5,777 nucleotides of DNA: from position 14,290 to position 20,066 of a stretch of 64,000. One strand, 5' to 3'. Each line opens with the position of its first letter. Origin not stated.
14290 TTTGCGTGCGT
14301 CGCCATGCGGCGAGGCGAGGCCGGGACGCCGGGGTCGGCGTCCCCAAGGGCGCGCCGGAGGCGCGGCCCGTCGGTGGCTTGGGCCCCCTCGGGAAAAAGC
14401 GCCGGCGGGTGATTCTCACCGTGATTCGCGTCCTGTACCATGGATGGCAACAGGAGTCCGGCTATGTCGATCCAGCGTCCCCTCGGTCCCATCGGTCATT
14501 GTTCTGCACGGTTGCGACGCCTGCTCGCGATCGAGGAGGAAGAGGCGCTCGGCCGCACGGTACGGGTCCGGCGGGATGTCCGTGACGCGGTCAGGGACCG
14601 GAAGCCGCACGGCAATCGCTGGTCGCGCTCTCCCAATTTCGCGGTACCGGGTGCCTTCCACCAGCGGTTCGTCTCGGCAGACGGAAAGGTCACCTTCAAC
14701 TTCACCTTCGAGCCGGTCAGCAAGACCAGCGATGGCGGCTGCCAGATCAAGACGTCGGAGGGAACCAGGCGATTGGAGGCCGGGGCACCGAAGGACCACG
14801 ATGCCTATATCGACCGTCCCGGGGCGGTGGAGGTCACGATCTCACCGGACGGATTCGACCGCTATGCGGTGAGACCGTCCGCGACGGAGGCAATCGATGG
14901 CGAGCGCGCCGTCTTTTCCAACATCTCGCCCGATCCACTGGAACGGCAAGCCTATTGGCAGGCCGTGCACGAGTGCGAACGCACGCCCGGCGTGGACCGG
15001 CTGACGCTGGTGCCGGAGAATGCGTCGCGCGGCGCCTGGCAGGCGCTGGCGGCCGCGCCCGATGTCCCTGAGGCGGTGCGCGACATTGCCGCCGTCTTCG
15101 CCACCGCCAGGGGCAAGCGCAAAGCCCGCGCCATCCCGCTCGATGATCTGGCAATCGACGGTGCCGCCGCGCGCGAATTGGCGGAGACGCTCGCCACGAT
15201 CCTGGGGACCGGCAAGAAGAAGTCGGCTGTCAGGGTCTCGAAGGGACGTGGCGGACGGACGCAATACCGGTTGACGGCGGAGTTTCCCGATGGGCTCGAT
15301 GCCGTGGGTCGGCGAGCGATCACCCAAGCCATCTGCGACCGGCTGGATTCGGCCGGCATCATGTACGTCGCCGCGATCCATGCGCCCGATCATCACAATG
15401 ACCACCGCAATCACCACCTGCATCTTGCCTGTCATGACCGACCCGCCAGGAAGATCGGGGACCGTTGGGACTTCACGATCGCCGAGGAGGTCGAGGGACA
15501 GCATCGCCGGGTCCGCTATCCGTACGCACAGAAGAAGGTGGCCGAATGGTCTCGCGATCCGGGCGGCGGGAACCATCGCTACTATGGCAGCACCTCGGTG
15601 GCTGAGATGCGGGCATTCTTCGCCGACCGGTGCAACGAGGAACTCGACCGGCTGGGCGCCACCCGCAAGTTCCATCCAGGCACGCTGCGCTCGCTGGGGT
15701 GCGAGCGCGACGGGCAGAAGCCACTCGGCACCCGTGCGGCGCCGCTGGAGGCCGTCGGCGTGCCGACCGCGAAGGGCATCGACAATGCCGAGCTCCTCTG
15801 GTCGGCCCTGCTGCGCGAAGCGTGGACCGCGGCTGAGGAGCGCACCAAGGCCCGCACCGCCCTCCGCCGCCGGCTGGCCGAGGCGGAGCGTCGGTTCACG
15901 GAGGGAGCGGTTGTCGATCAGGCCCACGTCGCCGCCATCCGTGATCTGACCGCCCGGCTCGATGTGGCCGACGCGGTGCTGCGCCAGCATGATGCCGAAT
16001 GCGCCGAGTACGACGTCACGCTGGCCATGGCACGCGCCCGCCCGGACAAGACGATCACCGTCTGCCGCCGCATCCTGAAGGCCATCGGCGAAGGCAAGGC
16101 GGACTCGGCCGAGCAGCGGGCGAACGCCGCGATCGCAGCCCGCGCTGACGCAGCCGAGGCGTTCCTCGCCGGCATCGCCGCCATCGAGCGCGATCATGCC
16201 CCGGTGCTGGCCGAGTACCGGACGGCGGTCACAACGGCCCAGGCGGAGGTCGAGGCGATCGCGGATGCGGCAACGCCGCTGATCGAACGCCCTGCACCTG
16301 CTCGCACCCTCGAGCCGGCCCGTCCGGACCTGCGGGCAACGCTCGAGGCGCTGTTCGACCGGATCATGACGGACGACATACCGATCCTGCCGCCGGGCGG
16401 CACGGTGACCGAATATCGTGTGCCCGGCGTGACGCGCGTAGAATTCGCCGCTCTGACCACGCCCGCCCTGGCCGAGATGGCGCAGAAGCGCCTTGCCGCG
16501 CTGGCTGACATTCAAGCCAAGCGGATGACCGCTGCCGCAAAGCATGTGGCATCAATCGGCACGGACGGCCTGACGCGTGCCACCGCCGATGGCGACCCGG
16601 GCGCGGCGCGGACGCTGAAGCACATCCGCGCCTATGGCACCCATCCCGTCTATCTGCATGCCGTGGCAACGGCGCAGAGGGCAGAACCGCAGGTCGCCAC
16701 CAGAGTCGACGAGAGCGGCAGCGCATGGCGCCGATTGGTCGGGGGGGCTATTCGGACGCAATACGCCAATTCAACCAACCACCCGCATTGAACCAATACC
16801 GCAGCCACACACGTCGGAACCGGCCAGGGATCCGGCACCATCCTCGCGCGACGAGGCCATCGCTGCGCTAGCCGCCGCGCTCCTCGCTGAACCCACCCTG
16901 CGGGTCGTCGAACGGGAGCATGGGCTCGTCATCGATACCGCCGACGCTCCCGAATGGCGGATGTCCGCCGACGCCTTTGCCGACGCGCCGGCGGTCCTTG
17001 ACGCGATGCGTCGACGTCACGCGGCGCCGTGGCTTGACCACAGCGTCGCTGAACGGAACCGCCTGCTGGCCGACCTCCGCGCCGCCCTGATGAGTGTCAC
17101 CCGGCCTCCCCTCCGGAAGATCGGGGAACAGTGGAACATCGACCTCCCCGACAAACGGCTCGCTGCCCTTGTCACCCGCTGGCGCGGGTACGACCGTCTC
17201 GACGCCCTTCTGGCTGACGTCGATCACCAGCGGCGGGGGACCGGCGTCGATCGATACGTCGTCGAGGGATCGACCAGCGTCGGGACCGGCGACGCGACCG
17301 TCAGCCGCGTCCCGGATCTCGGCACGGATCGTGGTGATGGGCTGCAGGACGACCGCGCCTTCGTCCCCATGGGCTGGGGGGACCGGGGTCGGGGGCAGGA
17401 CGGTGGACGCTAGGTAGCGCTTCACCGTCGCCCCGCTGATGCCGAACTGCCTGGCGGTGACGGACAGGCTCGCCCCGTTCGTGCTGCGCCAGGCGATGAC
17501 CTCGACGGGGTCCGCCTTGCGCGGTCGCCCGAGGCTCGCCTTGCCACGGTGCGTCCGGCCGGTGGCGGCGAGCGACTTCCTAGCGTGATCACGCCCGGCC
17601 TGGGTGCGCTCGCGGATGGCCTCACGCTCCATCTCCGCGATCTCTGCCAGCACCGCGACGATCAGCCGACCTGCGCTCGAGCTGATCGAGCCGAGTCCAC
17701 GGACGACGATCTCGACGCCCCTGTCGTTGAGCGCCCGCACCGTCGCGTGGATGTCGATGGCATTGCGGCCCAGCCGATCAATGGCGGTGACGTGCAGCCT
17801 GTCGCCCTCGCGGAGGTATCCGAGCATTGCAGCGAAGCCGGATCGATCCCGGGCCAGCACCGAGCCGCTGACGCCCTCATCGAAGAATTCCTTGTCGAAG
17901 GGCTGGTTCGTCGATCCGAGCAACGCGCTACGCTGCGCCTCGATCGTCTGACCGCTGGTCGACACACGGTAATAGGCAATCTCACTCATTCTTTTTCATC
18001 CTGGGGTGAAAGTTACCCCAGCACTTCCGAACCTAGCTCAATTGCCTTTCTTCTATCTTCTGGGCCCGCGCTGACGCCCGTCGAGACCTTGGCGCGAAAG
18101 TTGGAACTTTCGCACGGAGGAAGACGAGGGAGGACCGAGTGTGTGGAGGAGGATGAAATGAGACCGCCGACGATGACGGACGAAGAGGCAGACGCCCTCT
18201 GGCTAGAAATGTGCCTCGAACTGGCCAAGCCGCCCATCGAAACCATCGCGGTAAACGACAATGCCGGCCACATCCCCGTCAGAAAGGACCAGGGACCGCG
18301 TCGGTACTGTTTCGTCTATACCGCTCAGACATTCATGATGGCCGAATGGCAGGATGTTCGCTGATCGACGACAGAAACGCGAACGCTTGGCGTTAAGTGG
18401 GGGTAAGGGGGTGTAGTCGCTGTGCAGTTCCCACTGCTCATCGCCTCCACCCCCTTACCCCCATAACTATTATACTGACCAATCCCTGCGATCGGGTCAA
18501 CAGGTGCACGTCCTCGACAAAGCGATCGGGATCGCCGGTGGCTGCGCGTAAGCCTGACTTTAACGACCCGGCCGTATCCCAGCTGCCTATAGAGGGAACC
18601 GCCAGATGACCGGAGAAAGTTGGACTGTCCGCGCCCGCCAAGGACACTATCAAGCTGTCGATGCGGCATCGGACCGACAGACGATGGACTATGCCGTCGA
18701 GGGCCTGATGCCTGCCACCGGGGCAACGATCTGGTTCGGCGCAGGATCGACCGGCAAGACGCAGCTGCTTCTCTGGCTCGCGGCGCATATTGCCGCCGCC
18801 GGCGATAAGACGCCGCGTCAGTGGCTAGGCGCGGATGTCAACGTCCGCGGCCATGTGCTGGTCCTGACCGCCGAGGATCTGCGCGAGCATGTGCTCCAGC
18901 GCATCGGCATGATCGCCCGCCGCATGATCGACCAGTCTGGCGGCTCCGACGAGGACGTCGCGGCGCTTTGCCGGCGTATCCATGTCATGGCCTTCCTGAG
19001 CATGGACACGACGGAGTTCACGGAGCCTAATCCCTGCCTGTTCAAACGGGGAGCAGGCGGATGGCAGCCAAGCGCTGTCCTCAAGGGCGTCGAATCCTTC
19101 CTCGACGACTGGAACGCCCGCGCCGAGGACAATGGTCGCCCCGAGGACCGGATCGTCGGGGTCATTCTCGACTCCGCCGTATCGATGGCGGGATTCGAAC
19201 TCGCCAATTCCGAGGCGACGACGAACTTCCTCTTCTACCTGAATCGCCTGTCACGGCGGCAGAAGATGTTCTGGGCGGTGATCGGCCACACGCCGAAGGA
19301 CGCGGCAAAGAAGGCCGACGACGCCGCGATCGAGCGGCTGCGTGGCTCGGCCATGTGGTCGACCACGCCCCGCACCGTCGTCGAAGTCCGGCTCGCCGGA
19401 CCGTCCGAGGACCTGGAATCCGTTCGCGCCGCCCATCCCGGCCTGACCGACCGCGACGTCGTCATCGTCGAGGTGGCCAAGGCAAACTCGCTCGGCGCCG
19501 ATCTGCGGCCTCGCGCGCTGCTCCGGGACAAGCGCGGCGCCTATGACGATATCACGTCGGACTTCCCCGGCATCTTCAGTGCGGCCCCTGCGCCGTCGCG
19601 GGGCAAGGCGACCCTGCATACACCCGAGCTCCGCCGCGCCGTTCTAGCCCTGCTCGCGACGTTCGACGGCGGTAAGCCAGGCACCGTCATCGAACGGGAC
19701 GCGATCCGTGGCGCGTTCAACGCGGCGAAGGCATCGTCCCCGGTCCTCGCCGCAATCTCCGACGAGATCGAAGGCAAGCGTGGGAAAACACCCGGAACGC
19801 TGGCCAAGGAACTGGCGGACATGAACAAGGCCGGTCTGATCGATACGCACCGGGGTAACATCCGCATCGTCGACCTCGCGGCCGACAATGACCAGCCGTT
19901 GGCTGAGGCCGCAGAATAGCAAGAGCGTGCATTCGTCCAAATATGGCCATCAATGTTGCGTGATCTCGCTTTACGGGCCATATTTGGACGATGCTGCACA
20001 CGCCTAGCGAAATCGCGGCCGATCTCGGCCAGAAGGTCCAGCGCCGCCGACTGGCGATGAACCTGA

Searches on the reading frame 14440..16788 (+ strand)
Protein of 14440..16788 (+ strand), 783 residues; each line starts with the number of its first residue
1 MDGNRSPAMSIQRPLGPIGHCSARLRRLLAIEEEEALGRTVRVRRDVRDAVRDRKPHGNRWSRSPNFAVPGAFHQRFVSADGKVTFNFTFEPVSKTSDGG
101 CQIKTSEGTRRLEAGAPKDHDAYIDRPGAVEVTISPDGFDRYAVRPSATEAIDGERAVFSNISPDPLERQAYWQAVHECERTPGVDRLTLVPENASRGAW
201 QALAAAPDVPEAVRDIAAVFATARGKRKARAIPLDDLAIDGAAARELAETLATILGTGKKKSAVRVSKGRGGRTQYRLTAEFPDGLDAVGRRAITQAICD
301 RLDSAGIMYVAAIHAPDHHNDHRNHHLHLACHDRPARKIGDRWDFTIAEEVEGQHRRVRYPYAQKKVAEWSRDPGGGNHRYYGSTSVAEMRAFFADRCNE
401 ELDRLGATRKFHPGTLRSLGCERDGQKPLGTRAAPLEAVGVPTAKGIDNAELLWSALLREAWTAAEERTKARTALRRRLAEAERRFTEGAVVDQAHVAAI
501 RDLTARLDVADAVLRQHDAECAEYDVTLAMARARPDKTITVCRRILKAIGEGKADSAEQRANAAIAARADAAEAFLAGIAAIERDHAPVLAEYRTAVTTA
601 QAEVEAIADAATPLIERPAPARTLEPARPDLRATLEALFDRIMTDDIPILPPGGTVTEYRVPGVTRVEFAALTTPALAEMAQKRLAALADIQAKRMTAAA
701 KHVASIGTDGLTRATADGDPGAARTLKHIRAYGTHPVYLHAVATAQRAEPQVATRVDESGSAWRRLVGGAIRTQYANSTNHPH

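Call 10: search_protein_families(library=pfam, proteins=[window:14440-16788:+], max_evalue=0.001)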
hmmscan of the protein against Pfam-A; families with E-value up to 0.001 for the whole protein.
window:14440-16788:+ (783 aa): 1 family
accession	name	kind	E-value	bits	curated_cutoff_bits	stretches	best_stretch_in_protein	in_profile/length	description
PF03389.21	MobA_MobL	-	4.2e-07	30.4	26.7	1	296-436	91-221/224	MobA/MobL family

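Call 68: search_protein_families(library=phrogs, proteins=[window:14440-16788:+], max_evalue=0.001)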
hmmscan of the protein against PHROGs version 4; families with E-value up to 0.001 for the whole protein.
window:14440-16788:+ (783 aa): 0 families

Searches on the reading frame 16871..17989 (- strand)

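Call 11: search_protein_families(library=pfam, proteins=[window:16871-17989:-], max_evalue=0.001)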
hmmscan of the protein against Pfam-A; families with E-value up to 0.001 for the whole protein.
window:16871-17989:- (373 aa): 2 families
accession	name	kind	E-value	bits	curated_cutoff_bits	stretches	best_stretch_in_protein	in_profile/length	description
PF00239.26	Resolvase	-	2.2e-31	109.3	23.3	1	4-138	2-141/145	Resolvase, N terminal domain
PF02796.21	HTH_7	-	0.00027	21.4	23.8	1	154-195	1-44/45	Helix-turn-helix domain of resolvase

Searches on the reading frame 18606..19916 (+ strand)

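Call 11: search_protein_families(library=pfam, proteins=[window:18606-19916:+], max_evalue=0.001)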
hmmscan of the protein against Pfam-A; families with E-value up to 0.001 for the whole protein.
window:18606-19916:+ (437 aa): 1 family
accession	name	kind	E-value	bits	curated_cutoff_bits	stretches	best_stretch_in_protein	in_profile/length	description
PF13481.12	AAA_25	-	1.5e-15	57.8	27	1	19-233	14-194/195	AAA domain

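Call 68: search_protein_families(library=phrogs, proteins=[window:18606-19916:+], max_evalue=0.001)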
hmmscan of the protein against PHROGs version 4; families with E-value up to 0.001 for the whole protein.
window:18606-19916:+ (437 aa): 2 families
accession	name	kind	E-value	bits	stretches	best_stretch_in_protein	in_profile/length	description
phrog_3123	-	unknown function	1.8e-06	27.8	1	22-248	325-523/583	-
phrog_906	-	DNA, RNA and nucleotide metabolism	7.4e-05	22.6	1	22-100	511-582/872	DNA polymerase/primase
